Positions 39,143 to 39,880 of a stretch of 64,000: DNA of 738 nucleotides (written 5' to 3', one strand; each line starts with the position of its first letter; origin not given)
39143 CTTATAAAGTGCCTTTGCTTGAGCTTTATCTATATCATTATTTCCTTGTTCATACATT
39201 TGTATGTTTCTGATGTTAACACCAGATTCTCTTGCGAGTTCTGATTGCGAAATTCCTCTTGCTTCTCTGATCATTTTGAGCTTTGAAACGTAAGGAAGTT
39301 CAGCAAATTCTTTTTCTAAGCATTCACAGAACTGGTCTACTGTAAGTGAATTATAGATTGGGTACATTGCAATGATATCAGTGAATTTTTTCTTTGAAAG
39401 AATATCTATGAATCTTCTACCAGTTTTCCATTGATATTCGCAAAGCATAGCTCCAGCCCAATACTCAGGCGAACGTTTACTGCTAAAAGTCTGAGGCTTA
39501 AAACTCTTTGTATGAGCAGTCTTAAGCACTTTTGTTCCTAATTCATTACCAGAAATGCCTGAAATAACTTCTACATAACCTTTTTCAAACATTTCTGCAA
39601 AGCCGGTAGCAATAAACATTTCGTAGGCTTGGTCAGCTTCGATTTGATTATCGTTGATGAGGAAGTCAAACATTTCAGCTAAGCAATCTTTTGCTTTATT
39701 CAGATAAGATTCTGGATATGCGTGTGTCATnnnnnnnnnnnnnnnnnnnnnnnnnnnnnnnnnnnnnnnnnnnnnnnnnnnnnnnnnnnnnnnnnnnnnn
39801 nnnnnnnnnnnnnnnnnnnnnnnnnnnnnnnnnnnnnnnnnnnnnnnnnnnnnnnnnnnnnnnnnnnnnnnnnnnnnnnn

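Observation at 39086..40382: Low-GC two-gene cassette with a PARP-motif DUF3990-like protein and an overlapping XRE-HTH partner, inside a housekeeping operon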

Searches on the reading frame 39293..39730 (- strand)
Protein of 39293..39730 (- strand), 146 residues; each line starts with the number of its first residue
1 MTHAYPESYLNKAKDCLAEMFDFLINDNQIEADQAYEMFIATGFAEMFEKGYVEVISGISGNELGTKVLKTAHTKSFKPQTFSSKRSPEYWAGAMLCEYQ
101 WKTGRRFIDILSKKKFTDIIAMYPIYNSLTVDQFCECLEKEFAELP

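Call 20: search_protein_families(library=padloc, proteins=[window:39293-39730:-], max_evalue=10)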
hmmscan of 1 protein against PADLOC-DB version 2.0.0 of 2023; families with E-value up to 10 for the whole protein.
seq(146 aa): 0 families

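Call 45: search_protein_representatives(protein=window:39293-39730:-)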
Query: 146 residues. Proteins with E-value up to 0.001 (for the whole library): 852; up to 1e-10: 349; up to 1e-30: 1. The best 150 are listed.
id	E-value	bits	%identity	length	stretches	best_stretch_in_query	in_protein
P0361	5.7e-32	126.8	43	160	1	1-143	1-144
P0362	3.6e-28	114.5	47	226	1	1-142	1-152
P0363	8.9e-27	110.0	44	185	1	1-130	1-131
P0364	3.9e-25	104.6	42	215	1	1-142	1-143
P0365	4.5e-25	104.4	39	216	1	1-140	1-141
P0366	5.6e-25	104.1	38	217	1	1-144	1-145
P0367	5.2e-24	101.0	38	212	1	2-144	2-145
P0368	1.1e-23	100.0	39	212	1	1-142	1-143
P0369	1.1e-23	99.9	41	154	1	1-139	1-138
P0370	1.2e-23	99.8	38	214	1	1-144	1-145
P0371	3.1e-23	98.5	36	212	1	3-144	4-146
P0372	6.7e-23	97.4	41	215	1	1-143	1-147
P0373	1.8e-22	96.0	36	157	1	1-142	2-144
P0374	6.9e-22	94.1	40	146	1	3-139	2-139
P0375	1.0e-21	93.6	39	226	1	2-141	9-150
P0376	1.1e-21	93.4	39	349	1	2-141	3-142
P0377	1.4e-21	93.1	39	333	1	4-134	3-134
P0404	2.3e-19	85.9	35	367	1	3-142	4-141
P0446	3.6e-17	78.8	39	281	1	1-127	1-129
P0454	5.7e-17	78.2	35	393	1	5-146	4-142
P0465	1.2e-16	77.1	36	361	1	2-141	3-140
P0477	4.0e-16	75.4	34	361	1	4-144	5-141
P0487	9.1e-16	74.3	35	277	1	27-143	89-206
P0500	2.2e-15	73.0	30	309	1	1-140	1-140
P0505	3.3e-15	72.5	36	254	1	3-142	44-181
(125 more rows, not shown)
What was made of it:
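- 39086..39730 (-): Gene 2: partner protein (214 aa). It has an all-helical N-domain (res ~1-146) with no Pfam model, and a C-terminal XRE/Cro-C1 HTH (res 151-208). The N-domain family has 852 clusters at 50% identity (call 45).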

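Call 48: search_protein_families(library=pfam, proteins=[P0376, P0377, P0404, P0454, P0465, P0477, P0500, P0446, P0487, P0505], max_evalue=0.01)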
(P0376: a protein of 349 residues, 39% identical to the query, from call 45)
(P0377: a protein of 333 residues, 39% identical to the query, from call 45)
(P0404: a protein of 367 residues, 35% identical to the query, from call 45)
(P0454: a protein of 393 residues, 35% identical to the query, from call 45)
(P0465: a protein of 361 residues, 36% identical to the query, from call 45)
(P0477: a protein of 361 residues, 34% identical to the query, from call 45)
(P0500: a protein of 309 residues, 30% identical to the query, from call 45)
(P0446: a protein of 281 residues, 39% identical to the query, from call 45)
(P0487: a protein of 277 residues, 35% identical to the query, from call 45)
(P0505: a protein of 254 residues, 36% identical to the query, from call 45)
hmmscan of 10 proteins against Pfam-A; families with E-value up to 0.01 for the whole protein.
P0376 (349 aa): 0 families

P0377 (333 aa): 0 families

P0404 (367 aa): 5 families
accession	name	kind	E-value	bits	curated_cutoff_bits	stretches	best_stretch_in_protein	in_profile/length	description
PF01381.28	HTH_3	-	3.2e-09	37.1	23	1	148-205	1-55/55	Helix-turn-helix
PF13560.12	HTH_31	-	1.3e-08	35.5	27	1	148-205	6-61/64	Helix-turn-helix domain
PF13443.12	HTH_26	-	9.7e-06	26.2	22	1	147-206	1-58/63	Cro/C1-type HTH DNA-binding domain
PF20432.4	Xre-like-HTH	-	0.00073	20.2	25.8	0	149-175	16-42/63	Antitoxin Xre-like helix-turn-helix domain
PF12844.13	HTH_19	-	0.00092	19.5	30.2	1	147-207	3-60/64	Helix-turn-helix domain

P0454 (393 aa): 1 family
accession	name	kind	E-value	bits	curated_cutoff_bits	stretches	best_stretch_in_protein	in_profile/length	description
PF13151.12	DUF3990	-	3.2e-40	137.7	32.2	1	158-322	2-152/152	Protein of unknown function (DUF3990)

P0465 (361 aa): 2 families
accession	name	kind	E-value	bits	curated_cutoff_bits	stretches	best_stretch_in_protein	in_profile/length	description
PF01381.28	HTH_3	-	5.1e-07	30.1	23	1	151-204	4-54/55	Helix-turn-helix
PF13443.12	HTH_26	-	0.009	16.7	22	0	147-206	1-58/63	Cro/C1-type HTH DNA-binding domain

P0477 (361 aa): 2 families
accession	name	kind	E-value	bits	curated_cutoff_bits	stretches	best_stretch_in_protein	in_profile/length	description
PF01381.28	HTH_3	-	0.00022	21.7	23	1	147-203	2-55/55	Helix-turn-helix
PF13443.12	HTH_26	-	0.00041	21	22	1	146-205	2-59/63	Cro/C1-type HTH DNA-binding domain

P0500 (309 aa): 2 families
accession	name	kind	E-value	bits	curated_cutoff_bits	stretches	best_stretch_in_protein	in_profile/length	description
PF01381.28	HTH_3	-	0.00016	22.1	23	1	153-189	1-37/55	Helix-turn-helix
PF13443.12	HTH_26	-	0.0028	18.3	22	1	155-213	4-60/63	Cro/C1-type HTH DNA-binding domain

P0446 (281 aa): 2 families
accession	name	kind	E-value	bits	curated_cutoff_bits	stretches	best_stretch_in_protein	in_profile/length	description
PF13443.12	HTH_26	-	0.00041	21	22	1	153-215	1-61/63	Cro/C1-type HTH DNA-binding domain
PF01381.28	HTH_3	-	0.0025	18.3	23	1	154-209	1-53/55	Helix-turn-helix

P0487 (277 aa): 5 families
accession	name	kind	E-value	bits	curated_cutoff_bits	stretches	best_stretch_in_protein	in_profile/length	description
PF01381.28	HTH_3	-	4.5e-11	43.1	23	1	214-271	1-55/55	Helix-turn-helix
PF13443.12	HTH_26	-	0.0001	22.9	22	1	213-273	1-59/63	Cro/C1-type HTH DNA-binding domain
PF12844.13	HTH_19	-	0.00023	21.4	30.2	1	214-274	4-61/64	Helix-turn-helix domain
PF14153.11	Spore_coat_CotO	-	0.002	18.6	35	1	39-108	34-103/182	Spore coat protein CotO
PF13560.12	HTH_31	-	0.0064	17.2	27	0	213-249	5-42/64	Helix-turn-helix domain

P0505 (254 aa): 4 families
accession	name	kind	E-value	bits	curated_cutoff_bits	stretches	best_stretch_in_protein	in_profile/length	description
PF01381.28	HTH_3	-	2.3e-07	31.1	23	1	190-240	1-48/55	Helix-turn-helix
PF13443.12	HTH_26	-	0.00011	22.8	22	1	189-250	1-60/63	Cro/C1-type HTH DNA-binding domain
PF13560.12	HTH_31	-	0.00082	20.1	27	1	189-240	5-54/64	Helix-turn-helix domain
PF12844.13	HTH_19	-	0.0022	18.3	30.2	1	189-219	3-33/64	Helix-turn-helix domain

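Call 90: find_encoding_contigs(protein=P0454, flank=3000, max_places=3)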
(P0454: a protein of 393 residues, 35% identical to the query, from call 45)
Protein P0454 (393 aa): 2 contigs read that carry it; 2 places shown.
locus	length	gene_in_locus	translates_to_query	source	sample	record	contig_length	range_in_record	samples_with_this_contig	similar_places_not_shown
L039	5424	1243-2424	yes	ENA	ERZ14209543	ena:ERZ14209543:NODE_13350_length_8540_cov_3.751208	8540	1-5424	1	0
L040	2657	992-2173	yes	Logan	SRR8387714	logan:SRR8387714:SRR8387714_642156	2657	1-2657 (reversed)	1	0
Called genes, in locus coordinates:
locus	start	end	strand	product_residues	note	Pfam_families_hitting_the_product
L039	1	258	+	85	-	?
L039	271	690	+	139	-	-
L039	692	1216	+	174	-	-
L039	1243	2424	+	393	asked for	PF13151:DUF3990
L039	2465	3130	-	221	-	PF09711:Cas_Csn2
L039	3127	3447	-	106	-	PF09827:CRISPR_Cas2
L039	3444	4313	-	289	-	PF01867:Cas_Cas1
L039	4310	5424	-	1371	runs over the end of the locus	PF16593:Cas9-BH, PF16592:Cas9_REC, PF13395:HNH_4, PF22702:Cas9_RuvC, PF16595:Cas9_PI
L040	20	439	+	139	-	-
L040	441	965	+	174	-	-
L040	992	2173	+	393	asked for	PF13151:DUF3990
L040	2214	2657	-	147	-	?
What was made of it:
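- A natural N-domain+DUF3990 fusion (P0454) was assembled in two independent samples (calls 48, 90).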

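Call 91: find_encoding_contigs(protein=P0361, flank=3000, max_places=3)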
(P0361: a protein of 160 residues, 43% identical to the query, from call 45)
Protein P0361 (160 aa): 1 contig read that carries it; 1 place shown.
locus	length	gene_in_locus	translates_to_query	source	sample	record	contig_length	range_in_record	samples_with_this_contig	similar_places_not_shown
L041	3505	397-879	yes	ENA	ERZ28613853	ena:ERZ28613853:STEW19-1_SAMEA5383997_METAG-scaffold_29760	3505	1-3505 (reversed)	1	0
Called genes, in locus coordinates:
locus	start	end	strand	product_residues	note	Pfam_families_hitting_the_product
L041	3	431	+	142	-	?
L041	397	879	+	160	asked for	-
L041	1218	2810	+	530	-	-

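Call 93: search_protein_families(library=pfam, proteins=[L039:271-687:+, L039:692-1213:+, L041:1218-2807:+], max_evalue=0.01)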
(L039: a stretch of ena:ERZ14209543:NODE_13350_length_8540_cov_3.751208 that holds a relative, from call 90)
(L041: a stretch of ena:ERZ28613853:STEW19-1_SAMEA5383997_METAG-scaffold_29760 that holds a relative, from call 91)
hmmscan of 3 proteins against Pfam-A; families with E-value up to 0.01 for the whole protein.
L039:271-687:+ (139 aa): 0 families

L039:692-1213:+ (174 aa): 0 families

L041:1218-2807:+ (530 aa): 0 families
